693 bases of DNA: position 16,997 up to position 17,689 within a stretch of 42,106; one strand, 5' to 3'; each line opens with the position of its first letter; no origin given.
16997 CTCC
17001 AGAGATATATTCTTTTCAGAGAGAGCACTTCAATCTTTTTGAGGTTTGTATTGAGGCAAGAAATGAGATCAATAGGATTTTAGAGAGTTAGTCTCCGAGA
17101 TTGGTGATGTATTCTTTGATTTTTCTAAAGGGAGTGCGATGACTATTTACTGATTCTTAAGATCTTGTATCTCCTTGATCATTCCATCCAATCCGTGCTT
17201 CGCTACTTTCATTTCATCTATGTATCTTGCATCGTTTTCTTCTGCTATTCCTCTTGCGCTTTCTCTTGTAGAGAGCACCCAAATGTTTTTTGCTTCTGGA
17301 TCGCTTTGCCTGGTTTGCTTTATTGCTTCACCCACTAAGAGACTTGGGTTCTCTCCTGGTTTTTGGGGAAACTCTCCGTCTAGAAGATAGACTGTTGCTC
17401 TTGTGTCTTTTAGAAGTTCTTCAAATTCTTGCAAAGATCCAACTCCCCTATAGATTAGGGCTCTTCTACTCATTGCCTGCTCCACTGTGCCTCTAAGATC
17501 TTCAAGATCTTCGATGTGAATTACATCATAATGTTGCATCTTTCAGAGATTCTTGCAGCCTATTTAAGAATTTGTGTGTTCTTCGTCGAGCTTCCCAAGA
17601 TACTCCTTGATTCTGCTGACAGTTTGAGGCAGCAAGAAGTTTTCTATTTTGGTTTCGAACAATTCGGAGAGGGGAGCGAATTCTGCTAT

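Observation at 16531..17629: Second ~1 kb cassette (unknown gene + receiver-like gene) bracketed by a duplicated 3' end of a wHTH regulator gene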

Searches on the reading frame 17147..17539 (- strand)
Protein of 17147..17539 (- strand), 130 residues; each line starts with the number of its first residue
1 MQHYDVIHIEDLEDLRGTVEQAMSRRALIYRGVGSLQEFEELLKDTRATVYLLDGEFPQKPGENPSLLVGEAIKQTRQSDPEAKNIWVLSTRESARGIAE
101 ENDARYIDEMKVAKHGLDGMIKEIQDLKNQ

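Call 5: search_protein_families(library=pfam, proteins=[window:17147-17539:-], max_evalue=0.1)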
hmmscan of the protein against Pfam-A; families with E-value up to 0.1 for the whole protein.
window:17147-17539:- (130 aa): 1 family
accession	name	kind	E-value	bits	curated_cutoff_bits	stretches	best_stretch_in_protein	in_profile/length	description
PF04472.17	SepF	-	0.025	15.2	27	0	99-125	33-59/72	Cell division protein SepF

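Call 12: search_protein_families(library=ncbifam, proteins=[window:17147-17539:-], max_evalue=0.1)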
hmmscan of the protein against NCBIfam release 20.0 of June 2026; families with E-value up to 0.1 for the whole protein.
window:17147-17539:- (130 aa): 1 family
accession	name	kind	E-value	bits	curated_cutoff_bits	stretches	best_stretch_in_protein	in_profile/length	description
TIGR00708.1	cobA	equivalog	0.035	13.9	167.75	1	35-122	89-170/177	cob(I)yrinic acid a,c-diamide adenosyltransferase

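Call 34: find_homologous_proteins(query=window:17147-17539:-, max_evalue=0.001)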
Query window:17147-17539:- (130 aa): 1 proteins with E <= 0.001 among 10 candidates.
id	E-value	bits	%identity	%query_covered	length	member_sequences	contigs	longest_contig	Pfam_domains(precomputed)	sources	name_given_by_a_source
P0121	1.8e-78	278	100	100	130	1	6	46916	-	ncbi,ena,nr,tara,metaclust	ncbi:hypothetical protein CMI48_01875 [Candidatus Pacearchaeota archaeon]|nr:hypothetical protein [C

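Call 46: search_protein_representatives(protein=window:17147-17539:-)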
Query: 130 residues. Proteins with E-value up to 0.001 (for the whole library): 83; up to 1e-10: 5; up to 1e-30: 1. The best 83 are listed.
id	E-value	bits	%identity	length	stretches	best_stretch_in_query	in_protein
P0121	5.6e-79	278.4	100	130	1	1-130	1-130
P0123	5.1e-13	65.4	34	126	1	3-112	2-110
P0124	1.0e-11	61.3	35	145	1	2-125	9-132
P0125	1.2e-11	61.0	40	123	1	1-90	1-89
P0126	5.1e-11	59.0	34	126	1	2-123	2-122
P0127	1.1e-10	57.9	38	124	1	1-106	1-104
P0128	2.1e-10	57.0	36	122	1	4-124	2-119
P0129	3.5e-10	56.3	33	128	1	4-114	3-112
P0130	5.1e-10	55.8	37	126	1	4-104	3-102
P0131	6.1e-10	55.5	37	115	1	3-108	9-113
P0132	3.7e-09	53.0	35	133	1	6-111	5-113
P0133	4.2e-09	52.8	35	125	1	1-108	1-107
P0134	5.2e-09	52.5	34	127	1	1-107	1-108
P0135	6.6e-09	52.2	35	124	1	1-115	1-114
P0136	1.0e-08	51.6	39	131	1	3-94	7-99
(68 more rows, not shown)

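Call 48: search_protein_families(library=pfam, alignment_id=A3, max_evalue=0.01)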
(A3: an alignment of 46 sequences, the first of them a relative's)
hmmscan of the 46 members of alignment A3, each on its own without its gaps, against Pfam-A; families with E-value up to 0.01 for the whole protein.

A. member 1, P0121 (130 aa): 0 families

B. families by the number of members that match (of 46 scanned): 4 families
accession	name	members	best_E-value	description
PF00072.30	Response_reg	18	3.1e-07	Response regulator receiver domain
PF14606.12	Lipase_GDSL_3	6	1.8e-05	GDSL-like Lipase/Acylhydrolase family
PF07801.16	DUF1647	1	0.0019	Protein of unknown function (DUF1647)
PF02969.23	TAF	1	0.0045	TATA box binding protein associated factor (TAF)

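Call 49: search_solved_structures(query=A3, max_evalue=1)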
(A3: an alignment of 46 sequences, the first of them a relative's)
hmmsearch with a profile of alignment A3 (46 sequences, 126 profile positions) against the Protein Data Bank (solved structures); distinct sequences matched with E-value up to 1: 68 (the best 60 are shown).
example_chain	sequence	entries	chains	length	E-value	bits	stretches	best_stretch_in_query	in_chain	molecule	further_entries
3a0r_B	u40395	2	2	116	5.6e-05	26.1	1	6-124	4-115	Response regulator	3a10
3a0u_A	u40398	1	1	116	6.1e-05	26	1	6-124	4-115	Response regulator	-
1zgz_A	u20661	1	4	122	9.6e-05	25.3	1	4-63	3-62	TorCAD operon transcriptional regulatory protein torR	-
5x5j_A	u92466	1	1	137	0.00085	22.3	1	6-124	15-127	AdeR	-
5xjp_A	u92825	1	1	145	0.001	22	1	6-124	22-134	AdeR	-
7cci_A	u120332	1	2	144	0.0026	20.7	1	6-124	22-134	AdeR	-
1tmy_A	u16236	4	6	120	0.0038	20.2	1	64-123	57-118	CHEY PROTEIN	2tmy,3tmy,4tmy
9xzo_A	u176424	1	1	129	0.0039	20.1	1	5-124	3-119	De novo protein M1X0B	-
8svz_A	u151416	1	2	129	0.0043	20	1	5-124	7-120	Two-component response regulator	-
6c40_B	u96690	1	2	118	0.0044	20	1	64-122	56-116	Chemotaxis protein CheY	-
4iga_A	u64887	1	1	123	0.0044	20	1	64-123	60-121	Chemotaxis protein CheY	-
1u0s_Y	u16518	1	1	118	0.0047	19.9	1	64-122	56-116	Chemotaxis protein cheY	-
3luf_A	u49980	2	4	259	0.0048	19.8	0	2-62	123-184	Two-component system response regulator/GGDEF domain protein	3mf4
4qyw_A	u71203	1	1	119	0.0049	19.8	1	65-123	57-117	Chemotaxis protein CheY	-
3f6p_A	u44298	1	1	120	0.0061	19.5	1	5-122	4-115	Transcriptional regulatory protein yycF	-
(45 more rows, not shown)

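Call 50: find_encoding_contigs(protein=P0123, flank=4000, max_places=4)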
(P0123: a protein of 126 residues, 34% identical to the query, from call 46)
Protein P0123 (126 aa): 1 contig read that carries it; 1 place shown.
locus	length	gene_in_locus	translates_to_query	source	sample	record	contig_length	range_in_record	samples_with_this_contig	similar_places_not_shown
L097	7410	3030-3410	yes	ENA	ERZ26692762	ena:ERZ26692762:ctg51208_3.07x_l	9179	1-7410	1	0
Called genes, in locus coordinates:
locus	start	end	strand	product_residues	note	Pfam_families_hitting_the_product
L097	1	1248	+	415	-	?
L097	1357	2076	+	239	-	PF00009:GTP_EFTU, PF01926:MMR_HSR1 (faint)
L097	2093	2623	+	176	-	PF03144:GTP_EFTU_D2, PF03143:GTP_EFTU_D3, PF22594:GTP-eEF1A_C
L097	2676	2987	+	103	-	PF00338:Ribosomal_S10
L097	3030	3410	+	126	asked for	-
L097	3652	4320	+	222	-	PF00117:GATase, PF07722:Peptidase_C26 (weak)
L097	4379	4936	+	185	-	PF03352:Adenine_glyco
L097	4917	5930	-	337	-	PF02661:Fic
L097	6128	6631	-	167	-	-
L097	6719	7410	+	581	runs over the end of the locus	PF13231:PMT_2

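Call 51: predict_structure(protein=window:17147-17539:-)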
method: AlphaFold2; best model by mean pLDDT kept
length: 130 residues; sequences in the alignment: 1
mean_pLDDT: 49.2   pTM: 0.44
mean pLDDT of the five models: 49.2, 48.2, 47.8, 46.7, 44.9
residues with pLDDT >= 90: 0; 70-90: 0; 50-70: 65; < 50: 65
segments of 3 or more residues with pLDDT < 50: 1-36, 55-62, 91-97, 99-101, 103-109, 112-115
pLDDT, mean of each block of 10 residues (from residue 1): 40 44 36 44 55 48 52 59 58 49 46 50 58
secondary structure, 60 per line:
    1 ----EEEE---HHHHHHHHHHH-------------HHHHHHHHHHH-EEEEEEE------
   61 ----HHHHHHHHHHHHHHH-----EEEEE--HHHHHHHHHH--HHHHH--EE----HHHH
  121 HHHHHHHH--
elements in order: E5-8 H12-22 H36-46 E48-54 H65-79 E85-89 H92-101 H104-108 H117-128

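Call 54: search_protein_families(library=padloc, proteins=[window:17147-17539:-], max_evalue=0.01)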
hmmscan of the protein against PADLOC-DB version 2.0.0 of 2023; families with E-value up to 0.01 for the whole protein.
window:17147-17539:- (130 aa): 0 families

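Call 73: find_encoding_contigs(protein=P0125, flank=3500, max_places=3)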
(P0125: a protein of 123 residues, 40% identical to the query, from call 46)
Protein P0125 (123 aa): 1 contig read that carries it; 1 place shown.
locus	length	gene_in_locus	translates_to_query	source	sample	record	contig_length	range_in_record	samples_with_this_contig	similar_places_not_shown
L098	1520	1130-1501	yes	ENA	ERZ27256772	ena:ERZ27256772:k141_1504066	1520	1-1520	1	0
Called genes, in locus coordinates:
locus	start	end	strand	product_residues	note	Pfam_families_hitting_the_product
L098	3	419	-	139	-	?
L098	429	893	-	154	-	-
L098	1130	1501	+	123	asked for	PF00072:Response_reg (weak)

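Call 74: find_encoding_contigs(protein=P0127, flank=3500, max_places=3)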
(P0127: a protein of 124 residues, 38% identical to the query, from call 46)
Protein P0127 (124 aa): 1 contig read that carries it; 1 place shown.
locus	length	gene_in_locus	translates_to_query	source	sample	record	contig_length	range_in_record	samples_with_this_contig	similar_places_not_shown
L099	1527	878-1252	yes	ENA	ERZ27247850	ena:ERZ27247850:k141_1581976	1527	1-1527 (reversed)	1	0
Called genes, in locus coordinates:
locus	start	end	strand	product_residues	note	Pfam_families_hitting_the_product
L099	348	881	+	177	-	PF13302:Acetyltransf_3, PF00583:Acetyltransf_1, PF13420:Acetyltransf_4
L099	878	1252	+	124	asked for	-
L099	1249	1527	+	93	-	?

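Call 88: predict_structure(alignment_id=A3)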
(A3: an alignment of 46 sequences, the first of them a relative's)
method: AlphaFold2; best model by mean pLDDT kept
length: 130 residues; sequences in the alignment: 46
mean_pLDDT: 97.8   pTM: 0.91
mean pLDDT of the five models: 97.8, 97.6, 97.6, 97.5, 97.4
residues with pLDDT >= 90: 129; 70-90: 1; 50-70: 0; < 50: 0
segments of 3 or more residues with pLDDT < 50: none
pLDDT, mean of each block of 10 residues (from residue 1): 97 98 98 99 98 98 98 98 98 98 98 96 97
secondary structure, 60 per line:
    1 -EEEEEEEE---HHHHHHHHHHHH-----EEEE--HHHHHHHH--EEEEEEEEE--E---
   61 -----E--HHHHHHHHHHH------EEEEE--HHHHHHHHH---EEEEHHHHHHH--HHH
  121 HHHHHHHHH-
elements in order: E2-9 H13-24 E30-33 H36-43 E46-54 H69-79 E86-90 H93-101 E105-108 H109-115 H118-129

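Call 92: fold_search(model_id=the predicted structure, library=pdb)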
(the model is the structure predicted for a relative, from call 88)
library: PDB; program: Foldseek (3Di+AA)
matches with E <= 10: 1425; with E <= 0.001: 85
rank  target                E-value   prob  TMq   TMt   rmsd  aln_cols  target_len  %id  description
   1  4qpj_C                1.2e-05  1.00  0.70  0.75   3.5       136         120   18  2.7 Angstrom Structure of a Phosphotransferase in Complex with a Receiver Domain (released 2015-07-15)
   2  5uic_A                5.6e-05  1.00  0.65  0.70   4.0       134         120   17  Structure of the Francisella response regulator receiver domain, QseB (released 2017-08-16)
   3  3rqi                  5.6e-05  1.00  0.64  0.50   8.3       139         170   16  Crystal structure of a response regulator protein from Burkholderia pseudomallei with a phosphorylated aspartic acid, ca (released 2011-05-11)
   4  1zh2_B                6.0e-05  1.00  0.61  0.65   5.0       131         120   20  Crystal Structure Of The Calcium-Bound Receiver Domain Of Kdp Potassium Transport System Response Regulator KdpE (released 2005-12-13)
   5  9of3_D                7.3e-05  1.00  0.72  0.80   3.2       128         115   18  Structure of the Acinetobacter baumannii Response Regulator PmrA Receiver Domain D10N mutation (released 2025-11-26)
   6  3a0u                  1.1e-04  1.00  0.70  0.78   3.5       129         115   14  Crystal structure of response regulator protein TrrA (TM1360) from Thermotoga maritima in complex with Mg(2+)-BeF (wild  (released 2009-10-20)
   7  3crn_B                1.1e-04  1.00  0.65  0.67   4.9       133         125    9  Crystal structure of response regulator receiver domain protein (CheY-like) from Methanospirillum hungatei JF-1 (released 2008-04-22)
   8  9of3_E                1.4e-04  1.00  0.71  0.80   3.4       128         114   18  Structure of the Acinetobacter baumannii Response Regulator PmrA Receiver Domain D10N mutation (released 2025-11-26)
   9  2rdm_C                1.5e-04  1.00  0.71  0.75   3.1       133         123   17  Crystal structure of response regulator receiver protein from Sinorhizobium medicae WSM419 (released 2007-10-09)
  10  3kcn_B                1.6e-04  1.00  0.65  0.62   4.5       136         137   17  The crystal structure of adenylate cyclase from Rhodopirellula baltica (released 2009-11-17)
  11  3crn_A                1.7e-04  1.00  0.66  0.66   5.0       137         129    9  Crystal structure of response regulator receiver domain protein (CheY-like) from Methanospirillum hungatei JF-1 (released 2008-04-22)
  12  9of4_C                2.0e-04  1.00  0.66  0.70   4.5       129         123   18  Structure of the Acinetobacter baumannii Response Regulator PmrA Receiver Domain M12I Mutation (released 2025-11-26)
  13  8fk2_A                2.0e-04  1.00  0.65  0.69   4.8       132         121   13  The N-terminal VicR from Streptococcus mutans (released 2023-10-25)
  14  6is1_E                2.2e-04  1.00  0.64  0.70   4.7       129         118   12  Crystal Structure of Staphylococcus aureus response regulator ArlR receiver domain in complex with BeF3 and Mg (released 2019-10-30)
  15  3hv2_B                2.3e-04  1.00  0.69  0.72   3.9       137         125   12  Crystal structure of signal receiver domain OF HD domain-containing protein FROM Pseudomonas fluorescens Pf-5 (released 2009-06-23)
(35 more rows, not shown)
